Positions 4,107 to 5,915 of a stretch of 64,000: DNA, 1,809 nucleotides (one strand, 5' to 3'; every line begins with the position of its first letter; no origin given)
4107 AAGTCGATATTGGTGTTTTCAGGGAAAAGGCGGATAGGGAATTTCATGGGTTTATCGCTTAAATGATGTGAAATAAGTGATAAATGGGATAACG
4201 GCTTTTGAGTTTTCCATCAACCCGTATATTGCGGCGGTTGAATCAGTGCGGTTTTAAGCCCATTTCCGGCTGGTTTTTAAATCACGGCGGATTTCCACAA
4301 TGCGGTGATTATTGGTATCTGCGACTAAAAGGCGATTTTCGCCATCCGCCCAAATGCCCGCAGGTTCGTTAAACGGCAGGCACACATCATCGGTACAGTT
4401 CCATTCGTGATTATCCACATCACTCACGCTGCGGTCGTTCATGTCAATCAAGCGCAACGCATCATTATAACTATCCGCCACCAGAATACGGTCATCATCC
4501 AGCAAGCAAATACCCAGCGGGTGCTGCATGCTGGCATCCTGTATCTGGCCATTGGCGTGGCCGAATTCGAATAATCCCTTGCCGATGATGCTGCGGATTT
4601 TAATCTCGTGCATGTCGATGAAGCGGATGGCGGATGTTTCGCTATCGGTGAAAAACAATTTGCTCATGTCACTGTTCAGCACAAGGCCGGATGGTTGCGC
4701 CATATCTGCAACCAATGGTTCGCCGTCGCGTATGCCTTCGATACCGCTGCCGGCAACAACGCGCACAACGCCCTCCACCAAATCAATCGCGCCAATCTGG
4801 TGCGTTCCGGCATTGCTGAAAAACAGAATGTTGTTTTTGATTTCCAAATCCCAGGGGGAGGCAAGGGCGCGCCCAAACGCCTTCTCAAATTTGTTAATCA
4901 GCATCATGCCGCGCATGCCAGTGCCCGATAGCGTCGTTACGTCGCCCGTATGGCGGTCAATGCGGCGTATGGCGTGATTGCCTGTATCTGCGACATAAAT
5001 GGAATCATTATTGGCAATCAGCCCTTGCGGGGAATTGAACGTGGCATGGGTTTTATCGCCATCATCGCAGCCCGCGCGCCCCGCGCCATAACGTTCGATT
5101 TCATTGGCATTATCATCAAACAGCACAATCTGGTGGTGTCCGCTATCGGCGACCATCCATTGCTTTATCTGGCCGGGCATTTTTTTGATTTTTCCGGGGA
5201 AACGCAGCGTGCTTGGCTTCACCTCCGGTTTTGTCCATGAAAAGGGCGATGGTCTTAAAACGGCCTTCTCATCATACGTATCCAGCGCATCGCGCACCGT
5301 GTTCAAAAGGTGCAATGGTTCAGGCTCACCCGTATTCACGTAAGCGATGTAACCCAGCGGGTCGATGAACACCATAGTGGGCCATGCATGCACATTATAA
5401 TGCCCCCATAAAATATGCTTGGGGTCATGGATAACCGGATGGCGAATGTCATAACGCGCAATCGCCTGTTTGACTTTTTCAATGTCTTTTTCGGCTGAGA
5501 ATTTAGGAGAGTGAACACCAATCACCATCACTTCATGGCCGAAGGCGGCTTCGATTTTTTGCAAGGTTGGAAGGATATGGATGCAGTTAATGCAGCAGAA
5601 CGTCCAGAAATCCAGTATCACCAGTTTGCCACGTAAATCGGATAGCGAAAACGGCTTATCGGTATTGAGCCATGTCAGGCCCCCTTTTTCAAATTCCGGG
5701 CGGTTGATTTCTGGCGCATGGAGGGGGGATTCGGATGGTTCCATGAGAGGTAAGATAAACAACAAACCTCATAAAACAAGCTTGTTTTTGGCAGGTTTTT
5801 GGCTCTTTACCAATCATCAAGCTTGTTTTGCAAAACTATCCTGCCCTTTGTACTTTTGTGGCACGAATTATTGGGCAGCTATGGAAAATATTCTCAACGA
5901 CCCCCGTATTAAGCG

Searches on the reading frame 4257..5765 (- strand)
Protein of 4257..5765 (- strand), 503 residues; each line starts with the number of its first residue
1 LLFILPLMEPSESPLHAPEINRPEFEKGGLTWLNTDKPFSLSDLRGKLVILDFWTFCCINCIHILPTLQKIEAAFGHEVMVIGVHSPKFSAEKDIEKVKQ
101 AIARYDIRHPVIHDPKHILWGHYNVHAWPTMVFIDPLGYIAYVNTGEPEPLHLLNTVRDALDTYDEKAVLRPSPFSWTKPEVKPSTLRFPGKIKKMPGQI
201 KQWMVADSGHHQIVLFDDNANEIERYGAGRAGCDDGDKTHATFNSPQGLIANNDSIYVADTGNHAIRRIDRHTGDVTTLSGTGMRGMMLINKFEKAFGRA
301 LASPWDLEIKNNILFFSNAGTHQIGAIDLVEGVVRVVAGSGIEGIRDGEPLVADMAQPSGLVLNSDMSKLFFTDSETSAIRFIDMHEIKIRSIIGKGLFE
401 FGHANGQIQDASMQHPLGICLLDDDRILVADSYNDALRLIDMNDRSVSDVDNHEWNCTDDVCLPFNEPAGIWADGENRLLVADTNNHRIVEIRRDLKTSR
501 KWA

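Call 67: search_protein_families(library=pfam, proteins=[window:4257-5765:-], max_evalue=0.00001)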
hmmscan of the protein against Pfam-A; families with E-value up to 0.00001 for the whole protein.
window:4257-5765:- (503 aa): 4 families
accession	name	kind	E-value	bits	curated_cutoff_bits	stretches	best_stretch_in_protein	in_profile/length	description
PF01436.27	NHL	-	3.7e-21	74.5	20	0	465-490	1-26/28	NHL repeat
PF00578.27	AhpC-TSA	-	3e-12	47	26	1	34-142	12-123/124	AhpC/TSA family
PF13905.12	Thioredoxin_8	-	5e-10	40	27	1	46-140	1-94/94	Thioredoxin-like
PF08534.16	Redoxin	-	4.4e-08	33.5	26.6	1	34-149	16-137/148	Redoxin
